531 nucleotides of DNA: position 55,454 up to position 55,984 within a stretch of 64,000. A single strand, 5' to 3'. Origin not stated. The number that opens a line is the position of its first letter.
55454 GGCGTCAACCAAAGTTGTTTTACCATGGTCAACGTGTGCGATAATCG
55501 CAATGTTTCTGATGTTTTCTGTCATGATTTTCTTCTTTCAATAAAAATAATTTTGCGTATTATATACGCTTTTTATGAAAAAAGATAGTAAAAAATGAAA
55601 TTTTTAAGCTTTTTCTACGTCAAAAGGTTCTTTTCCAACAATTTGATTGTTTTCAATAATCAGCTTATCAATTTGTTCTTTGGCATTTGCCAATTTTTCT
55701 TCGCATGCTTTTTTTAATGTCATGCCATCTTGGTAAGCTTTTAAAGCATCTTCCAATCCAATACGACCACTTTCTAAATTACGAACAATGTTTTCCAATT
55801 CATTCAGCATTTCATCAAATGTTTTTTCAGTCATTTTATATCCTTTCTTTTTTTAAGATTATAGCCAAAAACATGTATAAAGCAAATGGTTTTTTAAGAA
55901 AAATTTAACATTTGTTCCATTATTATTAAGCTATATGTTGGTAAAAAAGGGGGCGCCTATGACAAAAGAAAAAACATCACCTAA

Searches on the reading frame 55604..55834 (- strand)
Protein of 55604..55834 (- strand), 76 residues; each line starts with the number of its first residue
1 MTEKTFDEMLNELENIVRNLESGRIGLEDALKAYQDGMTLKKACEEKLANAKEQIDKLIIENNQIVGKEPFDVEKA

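Call 6: search_protein_families(library=pfam, proteins=[window:55604-55834:-], max_evalue=0.001)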
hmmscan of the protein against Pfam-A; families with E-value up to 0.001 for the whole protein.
window:55604-55834:- (76 aa): 1 family
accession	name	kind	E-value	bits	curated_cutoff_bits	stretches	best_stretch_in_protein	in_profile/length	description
PF02609.21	Exonuc_VII_S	-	3.6e-18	65.8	24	1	6-57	1-52/52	Exonuclease VII small subunit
